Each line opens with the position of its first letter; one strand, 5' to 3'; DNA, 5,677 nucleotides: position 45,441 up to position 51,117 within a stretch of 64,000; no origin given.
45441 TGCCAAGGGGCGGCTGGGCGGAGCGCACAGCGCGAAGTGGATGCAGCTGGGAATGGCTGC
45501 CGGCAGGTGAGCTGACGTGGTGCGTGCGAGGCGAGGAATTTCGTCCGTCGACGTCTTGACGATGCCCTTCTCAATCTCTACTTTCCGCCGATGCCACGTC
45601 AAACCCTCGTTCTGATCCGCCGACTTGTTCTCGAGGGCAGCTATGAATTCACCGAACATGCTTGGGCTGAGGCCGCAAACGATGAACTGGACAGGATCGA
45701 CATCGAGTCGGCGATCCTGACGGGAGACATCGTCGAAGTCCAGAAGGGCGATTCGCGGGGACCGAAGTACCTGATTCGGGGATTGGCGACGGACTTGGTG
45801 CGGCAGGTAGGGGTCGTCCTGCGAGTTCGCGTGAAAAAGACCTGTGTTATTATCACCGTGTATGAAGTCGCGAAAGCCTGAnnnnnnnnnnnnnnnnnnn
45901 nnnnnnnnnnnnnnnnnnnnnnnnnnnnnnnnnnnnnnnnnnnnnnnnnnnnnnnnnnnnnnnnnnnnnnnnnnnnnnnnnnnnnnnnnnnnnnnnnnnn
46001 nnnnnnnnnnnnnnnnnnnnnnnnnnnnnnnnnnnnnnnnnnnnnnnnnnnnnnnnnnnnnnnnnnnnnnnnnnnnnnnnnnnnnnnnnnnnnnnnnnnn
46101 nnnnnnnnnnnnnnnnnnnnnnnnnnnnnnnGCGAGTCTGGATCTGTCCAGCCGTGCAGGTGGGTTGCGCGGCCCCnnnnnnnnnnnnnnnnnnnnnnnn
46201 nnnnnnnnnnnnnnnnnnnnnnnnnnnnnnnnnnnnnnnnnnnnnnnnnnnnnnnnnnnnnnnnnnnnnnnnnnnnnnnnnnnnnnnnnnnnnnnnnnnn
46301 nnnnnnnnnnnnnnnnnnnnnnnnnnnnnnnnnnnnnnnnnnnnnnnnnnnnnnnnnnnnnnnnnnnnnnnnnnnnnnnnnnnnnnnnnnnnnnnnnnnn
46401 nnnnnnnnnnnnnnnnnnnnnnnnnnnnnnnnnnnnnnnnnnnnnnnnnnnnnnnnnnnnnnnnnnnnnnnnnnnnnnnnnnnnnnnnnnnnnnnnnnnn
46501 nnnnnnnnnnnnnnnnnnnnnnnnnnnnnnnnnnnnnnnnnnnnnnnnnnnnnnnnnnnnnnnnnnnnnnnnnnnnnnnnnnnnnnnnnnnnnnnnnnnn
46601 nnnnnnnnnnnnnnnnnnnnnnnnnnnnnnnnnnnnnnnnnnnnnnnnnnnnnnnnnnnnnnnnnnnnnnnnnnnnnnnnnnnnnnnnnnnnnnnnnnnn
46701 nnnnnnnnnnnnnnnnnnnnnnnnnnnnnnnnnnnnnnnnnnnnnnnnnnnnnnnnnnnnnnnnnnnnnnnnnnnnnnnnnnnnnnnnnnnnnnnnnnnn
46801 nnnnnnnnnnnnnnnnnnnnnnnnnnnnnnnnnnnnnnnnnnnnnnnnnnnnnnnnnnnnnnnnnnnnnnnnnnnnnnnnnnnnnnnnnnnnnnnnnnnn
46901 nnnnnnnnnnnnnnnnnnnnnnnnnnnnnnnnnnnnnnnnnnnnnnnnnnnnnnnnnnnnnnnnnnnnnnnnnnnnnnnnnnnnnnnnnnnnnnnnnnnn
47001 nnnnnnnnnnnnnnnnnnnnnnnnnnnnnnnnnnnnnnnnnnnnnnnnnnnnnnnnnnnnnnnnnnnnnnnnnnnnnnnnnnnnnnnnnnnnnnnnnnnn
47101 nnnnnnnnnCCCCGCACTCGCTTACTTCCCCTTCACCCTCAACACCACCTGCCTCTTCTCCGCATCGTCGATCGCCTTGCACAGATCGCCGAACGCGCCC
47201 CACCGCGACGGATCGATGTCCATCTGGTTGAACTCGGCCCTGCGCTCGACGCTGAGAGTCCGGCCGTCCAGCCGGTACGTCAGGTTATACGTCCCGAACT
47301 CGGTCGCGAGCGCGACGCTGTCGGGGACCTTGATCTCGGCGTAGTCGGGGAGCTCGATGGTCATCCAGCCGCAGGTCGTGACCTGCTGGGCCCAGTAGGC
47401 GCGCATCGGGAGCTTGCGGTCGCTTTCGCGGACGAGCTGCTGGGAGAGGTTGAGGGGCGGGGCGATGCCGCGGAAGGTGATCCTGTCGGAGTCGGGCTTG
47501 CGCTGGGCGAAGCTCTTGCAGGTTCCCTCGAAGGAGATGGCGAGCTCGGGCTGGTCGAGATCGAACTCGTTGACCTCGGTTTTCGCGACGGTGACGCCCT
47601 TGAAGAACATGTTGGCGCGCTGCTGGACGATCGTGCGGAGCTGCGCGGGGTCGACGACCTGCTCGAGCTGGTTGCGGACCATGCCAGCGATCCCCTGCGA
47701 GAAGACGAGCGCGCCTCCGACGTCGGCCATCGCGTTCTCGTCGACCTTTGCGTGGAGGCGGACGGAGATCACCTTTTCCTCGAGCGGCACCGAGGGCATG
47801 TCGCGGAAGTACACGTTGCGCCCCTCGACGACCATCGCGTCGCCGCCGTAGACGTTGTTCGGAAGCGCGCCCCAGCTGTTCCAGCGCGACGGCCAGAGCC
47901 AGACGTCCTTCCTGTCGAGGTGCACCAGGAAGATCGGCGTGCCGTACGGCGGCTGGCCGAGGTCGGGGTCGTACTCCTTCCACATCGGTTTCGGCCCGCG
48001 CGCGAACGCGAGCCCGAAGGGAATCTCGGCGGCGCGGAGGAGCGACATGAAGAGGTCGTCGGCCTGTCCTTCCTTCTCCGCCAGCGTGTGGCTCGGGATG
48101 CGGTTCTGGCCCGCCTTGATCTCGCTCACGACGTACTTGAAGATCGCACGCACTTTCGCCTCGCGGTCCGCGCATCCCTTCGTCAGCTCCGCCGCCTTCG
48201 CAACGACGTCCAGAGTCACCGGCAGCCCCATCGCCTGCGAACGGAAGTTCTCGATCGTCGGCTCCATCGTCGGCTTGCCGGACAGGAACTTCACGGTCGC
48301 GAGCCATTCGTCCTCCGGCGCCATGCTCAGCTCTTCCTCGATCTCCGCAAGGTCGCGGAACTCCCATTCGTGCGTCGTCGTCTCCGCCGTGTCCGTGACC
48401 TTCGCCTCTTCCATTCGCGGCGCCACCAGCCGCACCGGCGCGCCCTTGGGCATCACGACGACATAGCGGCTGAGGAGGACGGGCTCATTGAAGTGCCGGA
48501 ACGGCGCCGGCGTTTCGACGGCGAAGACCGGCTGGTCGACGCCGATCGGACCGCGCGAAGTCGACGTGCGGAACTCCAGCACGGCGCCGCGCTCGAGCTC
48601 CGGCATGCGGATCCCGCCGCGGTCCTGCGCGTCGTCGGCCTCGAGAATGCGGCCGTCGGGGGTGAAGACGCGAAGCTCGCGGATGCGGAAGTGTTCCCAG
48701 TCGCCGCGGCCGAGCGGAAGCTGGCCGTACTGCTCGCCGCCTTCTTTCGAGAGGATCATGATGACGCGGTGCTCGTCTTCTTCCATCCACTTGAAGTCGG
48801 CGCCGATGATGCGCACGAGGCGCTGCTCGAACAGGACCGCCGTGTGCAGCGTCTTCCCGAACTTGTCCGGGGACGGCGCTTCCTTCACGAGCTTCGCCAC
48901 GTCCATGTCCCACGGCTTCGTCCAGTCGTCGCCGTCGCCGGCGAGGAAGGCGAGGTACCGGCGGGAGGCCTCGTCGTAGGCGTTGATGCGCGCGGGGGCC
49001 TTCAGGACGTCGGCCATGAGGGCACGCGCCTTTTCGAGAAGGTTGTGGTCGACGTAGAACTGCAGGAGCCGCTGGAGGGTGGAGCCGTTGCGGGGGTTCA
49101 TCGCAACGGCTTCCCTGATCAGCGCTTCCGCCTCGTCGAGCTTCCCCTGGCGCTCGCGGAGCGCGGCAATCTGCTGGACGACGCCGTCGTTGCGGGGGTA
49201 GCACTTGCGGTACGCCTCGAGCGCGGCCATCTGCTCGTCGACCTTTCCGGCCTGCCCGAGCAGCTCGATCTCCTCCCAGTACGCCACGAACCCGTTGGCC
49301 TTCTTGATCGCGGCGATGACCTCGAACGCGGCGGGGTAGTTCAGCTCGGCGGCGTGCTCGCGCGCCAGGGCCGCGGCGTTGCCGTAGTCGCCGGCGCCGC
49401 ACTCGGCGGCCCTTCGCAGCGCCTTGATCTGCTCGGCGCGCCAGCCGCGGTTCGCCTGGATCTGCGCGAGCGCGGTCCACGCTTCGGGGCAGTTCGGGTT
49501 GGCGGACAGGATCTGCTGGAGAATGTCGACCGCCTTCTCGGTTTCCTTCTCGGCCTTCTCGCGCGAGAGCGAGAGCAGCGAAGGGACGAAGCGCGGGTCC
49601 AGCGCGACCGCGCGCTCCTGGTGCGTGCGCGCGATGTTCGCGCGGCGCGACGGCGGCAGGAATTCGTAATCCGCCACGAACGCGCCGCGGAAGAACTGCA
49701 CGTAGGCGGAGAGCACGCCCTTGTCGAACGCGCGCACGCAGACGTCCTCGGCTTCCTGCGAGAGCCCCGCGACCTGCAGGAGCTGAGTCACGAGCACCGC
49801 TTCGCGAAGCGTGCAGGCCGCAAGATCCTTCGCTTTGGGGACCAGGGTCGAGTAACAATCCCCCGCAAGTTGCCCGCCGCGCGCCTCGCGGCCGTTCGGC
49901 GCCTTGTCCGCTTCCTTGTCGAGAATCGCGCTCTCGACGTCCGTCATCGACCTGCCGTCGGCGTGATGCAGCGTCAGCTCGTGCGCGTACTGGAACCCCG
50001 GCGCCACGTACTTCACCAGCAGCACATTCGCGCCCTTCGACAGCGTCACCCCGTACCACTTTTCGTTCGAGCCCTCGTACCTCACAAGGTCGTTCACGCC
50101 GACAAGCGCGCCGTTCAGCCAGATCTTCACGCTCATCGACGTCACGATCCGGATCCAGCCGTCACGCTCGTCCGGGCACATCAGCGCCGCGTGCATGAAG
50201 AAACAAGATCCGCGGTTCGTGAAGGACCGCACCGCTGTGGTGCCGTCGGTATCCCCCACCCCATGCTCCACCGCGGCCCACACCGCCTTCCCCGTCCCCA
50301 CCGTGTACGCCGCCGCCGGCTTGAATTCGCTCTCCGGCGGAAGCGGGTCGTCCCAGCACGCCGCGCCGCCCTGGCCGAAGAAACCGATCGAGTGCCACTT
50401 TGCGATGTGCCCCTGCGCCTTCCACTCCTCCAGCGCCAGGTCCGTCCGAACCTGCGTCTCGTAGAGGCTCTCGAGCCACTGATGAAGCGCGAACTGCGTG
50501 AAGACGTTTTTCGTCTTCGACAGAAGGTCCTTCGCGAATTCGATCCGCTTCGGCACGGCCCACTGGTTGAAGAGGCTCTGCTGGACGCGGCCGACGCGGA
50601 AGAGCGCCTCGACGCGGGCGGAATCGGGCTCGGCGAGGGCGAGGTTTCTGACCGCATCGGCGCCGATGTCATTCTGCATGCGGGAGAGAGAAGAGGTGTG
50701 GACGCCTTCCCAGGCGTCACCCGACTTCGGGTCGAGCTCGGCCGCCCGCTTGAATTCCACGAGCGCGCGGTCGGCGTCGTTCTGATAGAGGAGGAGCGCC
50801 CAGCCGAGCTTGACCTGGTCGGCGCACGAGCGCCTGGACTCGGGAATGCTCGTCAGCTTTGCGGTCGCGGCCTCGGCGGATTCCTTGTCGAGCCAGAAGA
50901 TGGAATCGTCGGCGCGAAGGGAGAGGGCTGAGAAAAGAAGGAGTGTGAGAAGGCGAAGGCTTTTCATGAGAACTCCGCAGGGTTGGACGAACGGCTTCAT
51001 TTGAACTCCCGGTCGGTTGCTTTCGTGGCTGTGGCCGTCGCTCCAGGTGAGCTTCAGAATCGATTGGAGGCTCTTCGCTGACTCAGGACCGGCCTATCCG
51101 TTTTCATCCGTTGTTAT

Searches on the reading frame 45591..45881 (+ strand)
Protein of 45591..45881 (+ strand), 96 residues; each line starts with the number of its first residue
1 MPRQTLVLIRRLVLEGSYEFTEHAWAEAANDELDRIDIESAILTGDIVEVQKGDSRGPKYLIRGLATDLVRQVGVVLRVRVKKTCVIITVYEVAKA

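Call 60: search_protein_families(library=ncbifam, proteins=[window:45591-45881:+], max_evalue=0.01)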
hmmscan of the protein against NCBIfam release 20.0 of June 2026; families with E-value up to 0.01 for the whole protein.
window:45591-45881:+ (96 aa): 0 families

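Call 67: search_protein_families(library=pfam, proteins=[window:45591-45881:+], max_evalue=0.01)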
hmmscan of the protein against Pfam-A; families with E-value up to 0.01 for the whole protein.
window:45591-45881:+ (96 aa): 1 family
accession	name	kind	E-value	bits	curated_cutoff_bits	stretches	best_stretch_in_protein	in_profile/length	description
PF14076.12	DUF4258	-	3.5e-14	53.3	25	1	20-92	1-71/71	Domain of unknown function (DUF4258)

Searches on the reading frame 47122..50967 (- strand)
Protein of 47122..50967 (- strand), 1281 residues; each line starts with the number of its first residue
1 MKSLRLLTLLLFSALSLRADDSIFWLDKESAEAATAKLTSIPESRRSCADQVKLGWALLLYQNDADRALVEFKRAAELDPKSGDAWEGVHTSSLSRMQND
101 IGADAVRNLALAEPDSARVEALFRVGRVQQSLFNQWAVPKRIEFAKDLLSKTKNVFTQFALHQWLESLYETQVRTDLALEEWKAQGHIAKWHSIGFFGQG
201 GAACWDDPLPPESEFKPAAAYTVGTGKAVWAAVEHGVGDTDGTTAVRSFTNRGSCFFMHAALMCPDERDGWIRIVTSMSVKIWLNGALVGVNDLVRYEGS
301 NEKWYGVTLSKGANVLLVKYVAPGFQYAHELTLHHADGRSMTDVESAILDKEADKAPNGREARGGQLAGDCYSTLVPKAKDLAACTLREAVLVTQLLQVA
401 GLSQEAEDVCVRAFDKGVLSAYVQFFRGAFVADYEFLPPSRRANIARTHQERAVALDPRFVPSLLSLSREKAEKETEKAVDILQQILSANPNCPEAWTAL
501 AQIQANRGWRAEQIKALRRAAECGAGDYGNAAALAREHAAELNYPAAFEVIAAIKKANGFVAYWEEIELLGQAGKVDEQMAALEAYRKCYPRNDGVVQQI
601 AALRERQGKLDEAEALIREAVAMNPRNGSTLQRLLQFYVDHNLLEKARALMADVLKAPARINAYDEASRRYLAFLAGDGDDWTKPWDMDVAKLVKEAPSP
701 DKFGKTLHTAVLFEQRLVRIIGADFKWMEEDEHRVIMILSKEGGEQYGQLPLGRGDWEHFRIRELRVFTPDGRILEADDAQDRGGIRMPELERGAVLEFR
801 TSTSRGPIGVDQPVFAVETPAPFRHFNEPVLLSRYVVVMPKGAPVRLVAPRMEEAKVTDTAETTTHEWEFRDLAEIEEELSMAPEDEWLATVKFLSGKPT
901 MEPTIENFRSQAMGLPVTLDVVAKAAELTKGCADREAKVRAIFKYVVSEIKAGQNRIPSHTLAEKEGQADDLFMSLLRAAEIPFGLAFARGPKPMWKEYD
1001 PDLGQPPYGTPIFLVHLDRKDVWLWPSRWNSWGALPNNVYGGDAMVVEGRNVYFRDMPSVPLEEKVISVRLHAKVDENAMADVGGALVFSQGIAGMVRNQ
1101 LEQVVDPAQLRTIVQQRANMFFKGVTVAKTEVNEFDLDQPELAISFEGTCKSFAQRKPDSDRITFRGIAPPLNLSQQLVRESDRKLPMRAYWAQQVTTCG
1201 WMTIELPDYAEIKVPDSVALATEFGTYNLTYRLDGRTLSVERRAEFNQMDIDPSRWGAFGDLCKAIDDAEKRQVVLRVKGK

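Call 11: search_protein_families(library=pfam, proteins=[window:47122-50967:-], max_evalue=0.01)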
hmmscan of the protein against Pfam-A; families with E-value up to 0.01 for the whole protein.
window:47122-50967:- (1281 aa): 12 families
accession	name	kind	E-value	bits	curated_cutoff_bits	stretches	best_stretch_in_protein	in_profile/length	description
PF13428.12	TPR_14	-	2.1e-12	46.8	23.5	2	469-503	10-44/44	Tetratricopeptide repeat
PF14559.12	TPR_19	-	4.8e-11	43.3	25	2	607-657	4-54/68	Tetratricopeptide repeat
PF12969.12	DUF3857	-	2.7e-09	37.7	24.6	1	786-876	82-169/170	Domain of Unknown Function with PDB structure (DUF3857)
PF13431.12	TPR_17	-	1.8e-08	34.4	24.4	0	483-509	2-28/34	Tetratricopeptide repeat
PF13432.12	TPR_16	-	4.7e-05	24.2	32.7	0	477-527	14-64/65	Tetratricopeptide repeat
PF13174.12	TPR_6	-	0.00012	22.9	26.3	0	466-492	7-32/33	Tetratricopeptide repeat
PF13181.12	TPR_8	-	0.00014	22.2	25.7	0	599-627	6-34/34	Tetratricopeptide repeat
PF07719.23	TPR_2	-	0.00015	22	27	0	601-627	8-34/34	Tetratricopeptide repeat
PF13429.12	TPR_15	-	0.0012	18.7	26.2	1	565-654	118-206/280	Tetratricopeptide repeat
PF13414.12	TPR_11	-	0.0045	17.1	26.8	0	60-86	5-31/42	TPR repeat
PF01841.26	Transglut_core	-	0.0046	17.7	23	0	924-991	3-79/108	Transglutaminase-like superfamily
PF25064.1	ARM_TT21_5th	-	0.0046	17.7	27.8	0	474-521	15-62/117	TT21 fifth ARM repeats domain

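Call 17: find_encoding_contigs(protein=window:47122-50967:-, flank=10000, max_places=10)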
Protein window:47122-50967:- (1281 aa): 3 contigs read that carry it; 1 place shown.
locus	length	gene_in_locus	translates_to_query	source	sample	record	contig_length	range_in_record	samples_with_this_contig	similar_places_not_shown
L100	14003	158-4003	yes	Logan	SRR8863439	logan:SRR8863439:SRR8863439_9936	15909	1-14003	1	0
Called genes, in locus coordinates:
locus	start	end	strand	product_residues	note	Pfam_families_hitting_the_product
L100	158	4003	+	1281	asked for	PF13428:TPR_14 (faint), PF13431:TPR_17 (faint), PF14559:TPR_19 (faint), PF12969:DUF3857 (weak)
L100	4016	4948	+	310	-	-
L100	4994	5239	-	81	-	-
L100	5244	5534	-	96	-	PF14076:DUF4258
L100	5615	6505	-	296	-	PF01112:Asparaginase_2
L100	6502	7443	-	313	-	PF01112:Asparaginase_2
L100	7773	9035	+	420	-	-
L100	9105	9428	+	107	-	PF03091:CutA1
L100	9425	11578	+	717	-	PF07719:TPR_2 (faint), PF13360:PQQ_2 (faint)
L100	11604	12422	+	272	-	PF04402:SIMPL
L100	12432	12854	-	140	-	PF16022:DUF4783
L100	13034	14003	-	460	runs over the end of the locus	PF00072:Response_reg, PF00158:Sigma54_activat, PF01078:Mg_chelatase (faint), PF14532:Sigma54_activ_2, PF07728:AAA_5 (faint), PF25601:AAA_lid_14, PF02954:HTH_8 (weak)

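Call 21: find_homologous_proteins(query=window:47122-50967:-, max_evalue=1e-30)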
Query window:47122-50967:- (1281 aa): 5 proteins with E <= 1e-30 among 8000 candidates.
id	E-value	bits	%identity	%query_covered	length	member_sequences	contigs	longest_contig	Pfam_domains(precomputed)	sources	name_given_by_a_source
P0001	0.0e+0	2937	100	100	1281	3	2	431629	PF14559.13,PF13431.13,PF12969.13,PF13428.13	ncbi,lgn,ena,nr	ncbi:MAG: hypothetical protein FD180_58 [Planctomycetota bacterium]|nr:MAG: hypothetical protein FD1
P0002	0.0e+0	2404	81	99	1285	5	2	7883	PF14559.13,PF12969.13,PF13428.13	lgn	-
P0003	0.0e+0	2196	73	99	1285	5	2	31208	PF14559.13,PF13431.13,PF12969.13,PF13428.13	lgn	-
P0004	0.0e+0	2180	72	100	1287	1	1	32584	PF14559.13,PF13431.13,PF13414.13,PF12969.13,PF13432.13,PF13428.13,PF13181.13,PF07719.24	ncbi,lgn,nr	ncbi:MAG: tetratricopeptide repeat protein [Planctomycetes bacterium]|nr:tetratricopeptide repeat pr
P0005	0.0e+0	1484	53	99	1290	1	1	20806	PF14559.13,PF12969.13,PF01841.26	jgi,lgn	jgi:predicted Zn-dependent protease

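Call 22: find_encoding_contigs(protein=P0002, flank=6000, max_places=4)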
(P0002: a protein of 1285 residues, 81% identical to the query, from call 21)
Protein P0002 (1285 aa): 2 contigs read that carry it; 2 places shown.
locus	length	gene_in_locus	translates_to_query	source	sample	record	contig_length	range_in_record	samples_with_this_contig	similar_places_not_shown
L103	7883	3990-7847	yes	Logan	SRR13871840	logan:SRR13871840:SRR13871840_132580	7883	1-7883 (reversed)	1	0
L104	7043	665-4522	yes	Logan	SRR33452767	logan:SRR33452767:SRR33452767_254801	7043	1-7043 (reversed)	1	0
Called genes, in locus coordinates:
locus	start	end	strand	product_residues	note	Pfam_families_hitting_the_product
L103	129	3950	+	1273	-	PF13176:TPR_7 (faint), PF13428:TPR_14 (faint), PF14559:TPR_19 (weak), PF12969:DUF3857 (weak), PF01841:Transglut_core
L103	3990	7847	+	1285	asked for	PF13428:TPR_14 (faint), PF14559:TPR_19 (faint), PF12969:DUF3857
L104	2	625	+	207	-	?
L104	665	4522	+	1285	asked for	PF13428:TPR_14 (faint), PF14559:TPR_19 (faint), PF12969:DUF3857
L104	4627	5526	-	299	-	PF01112:Asparaginase_2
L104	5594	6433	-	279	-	PF01112:Asparaginase_2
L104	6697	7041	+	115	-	?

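Call 23: find_encoding_contigs(protein=P0003, flank=6000, max_places=4)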
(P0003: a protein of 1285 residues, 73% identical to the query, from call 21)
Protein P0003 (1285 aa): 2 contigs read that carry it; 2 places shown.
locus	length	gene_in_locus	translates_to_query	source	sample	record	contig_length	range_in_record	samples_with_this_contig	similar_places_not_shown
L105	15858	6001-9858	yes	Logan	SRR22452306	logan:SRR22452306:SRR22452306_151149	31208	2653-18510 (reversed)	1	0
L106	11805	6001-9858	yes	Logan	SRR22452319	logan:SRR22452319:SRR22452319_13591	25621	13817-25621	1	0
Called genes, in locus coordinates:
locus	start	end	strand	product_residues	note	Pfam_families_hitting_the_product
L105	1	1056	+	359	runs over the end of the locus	PF01694:Rhomboid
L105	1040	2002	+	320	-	PF03279:Lip_A_acyltrans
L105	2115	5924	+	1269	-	PF13428:TPR_14 (faint), PF13176:TPR_7 (faint), PF12895:ANAPC3 (weak), PF14559:TPR_19, PF12969:DUF3857 (faint), PF01841:Transglut_core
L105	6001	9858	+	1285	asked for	PF13428:TPR_14 (faint), PF13431:TPR_17 (faint), PF14559:TPR_19 (weak), PF12969:DUF3857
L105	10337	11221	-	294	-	PF01112:Asparaginase_2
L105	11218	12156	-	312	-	PF01112:Asparaginase_2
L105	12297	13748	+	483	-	PF19220:Rod_CreS (faint)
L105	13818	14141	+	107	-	PF03091:CutA1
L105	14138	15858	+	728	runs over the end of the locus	PF07719:TPR_2 (faint), PF13174:TPR_6 (faint), PF01011:PQQ, PF13360:PQQ_2 (weak)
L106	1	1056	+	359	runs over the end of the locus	PF01694:Rhomboid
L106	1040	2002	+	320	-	PF03279:Lip_A_acyltrans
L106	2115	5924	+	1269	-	PF13428:TPR_14 (faint), PF13176:TPR_7 (faint), PF12895:ANAPC3 (weak), PF14559:TPR_19, PF12969:DUF3857 (faint), PF01841:Transglut_core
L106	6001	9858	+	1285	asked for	PF13428:TPR_14 (faint), PF13431:TPR_17 (faint), PF14559:TPR_19 (weak), PF12969:DUF3857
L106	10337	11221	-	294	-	PF01112:Asparaginase_2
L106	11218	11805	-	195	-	?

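Call 24: find_encoding_contigs(protein=P0004, flank=6000, max_places=4)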
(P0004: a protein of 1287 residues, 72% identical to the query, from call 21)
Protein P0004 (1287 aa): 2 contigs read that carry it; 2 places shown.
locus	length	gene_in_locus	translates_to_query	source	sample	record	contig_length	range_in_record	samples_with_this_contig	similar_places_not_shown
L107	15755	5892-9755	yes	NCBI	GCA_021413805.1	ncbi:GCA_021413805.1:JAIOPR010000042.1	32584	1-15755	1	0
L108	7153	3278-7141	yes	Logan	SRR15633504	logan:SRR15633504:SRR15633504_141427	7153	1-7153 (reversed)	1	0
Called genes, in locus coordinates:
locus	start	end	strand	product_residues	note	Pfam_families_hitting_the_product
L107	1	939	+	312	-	PF01694:Rhomboid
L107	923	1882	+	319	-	PF03279:Lip_A_acyltrans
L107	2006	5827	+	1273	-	PF13428:TPR_14 (faint), PF07719:TPR_2 (faint), PF13431:TPR_17 (faint), PF13414:TPR_11 (faint), PF13176:TPR_7 (faint), PF14559:TPR_19, PF12969:DUF3857, PF01841:Transglut_core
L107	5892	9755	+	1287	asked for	PF07719:TPR_2 (faint), PF13181:TPR_8 (faint), PF13414:TPR_11 (faint), PF13428:TPR_14 (faint), PF13431:TPR_17 (faint), PF13432:TPR_16 (faint), PF14559:TPR_19, PF12969:DUF3857 (weak)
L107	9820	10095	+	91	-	PF03683:UPF0175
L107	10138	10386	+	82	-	-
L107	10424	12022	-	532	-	PF01112:Asparaginase_2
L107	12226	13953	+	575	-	PF19220:Rod_CreS (weak)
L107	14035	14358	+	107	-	PF03091:CutA1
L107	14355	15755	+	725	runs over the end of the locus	PF07719:TPR_2 (faint), PF01011:PQQ (faint), PF13360:PQQ_2 (weak)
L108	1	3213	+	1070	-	?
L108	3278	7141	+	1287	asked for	PF07719:TPR_2 (faint), PF13181:TPR_8 (faint), PF13414:TPR_11 (faint), PF13428:TPR_14 (faint), PF13431:TPR_17 (faint), PF13432:TPR_16 (faint), PF14559:TPR_19, PF12969:DUF3857 (weak)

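Call 25: find_encoding_contigs(protein=P0005, flank=6000, max_places=4)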
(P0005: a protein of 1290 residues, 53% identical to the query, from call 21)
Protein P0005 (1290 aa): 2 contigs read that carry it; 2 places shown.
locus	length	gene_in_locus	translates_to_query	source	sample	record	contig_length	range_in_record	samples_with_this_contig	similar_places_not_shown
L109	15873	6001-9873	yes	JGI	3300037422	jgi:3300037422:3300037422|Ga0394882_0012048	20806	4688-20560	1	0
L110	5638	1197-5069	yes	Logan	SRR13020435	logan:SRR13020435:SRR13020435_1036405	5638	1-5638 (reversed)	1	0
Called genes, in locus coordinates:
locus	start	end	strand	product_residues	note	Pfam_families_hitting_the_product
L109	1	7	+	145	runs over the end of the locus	PF07977:FabA, PF22818:ApeI-like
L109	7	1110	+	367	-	PF04511:DER1 (weak), PF01694:Rhomboid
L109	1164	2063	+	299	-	PF03279:Lip_A_acyltrans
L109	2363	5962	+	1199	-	PF13181:TPR_8 (faint), PF13428:TPR_14 (faint), PF07719:TPR_2 (faint), PF12895:ANAPC3 (weak), PF13432:TPR_16, PF14559:TPR_19, PF12969:DUF3857, PF01841:Transglut_core, +4 more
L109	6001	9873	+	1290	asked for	PF14559:TPR_19 (faint), PF12969:DUF3857 (weak), PF01841:Transglut_core (faint)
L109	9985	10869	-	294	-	PF01112:Asparaginase_2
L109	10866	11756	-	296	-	PF01112:Asparaginase_2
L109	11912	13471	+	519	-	-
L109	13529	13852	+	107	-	PF03091:CutA1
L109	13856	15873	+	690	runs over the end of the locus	PF13360:PQQ_2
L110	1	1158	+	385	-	?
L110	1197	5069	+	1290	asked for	PF14559:TPR_19 (faint), PF12969:DUF3857 (weak), PF01841:Transglut_core (faint)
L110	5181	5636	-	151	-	?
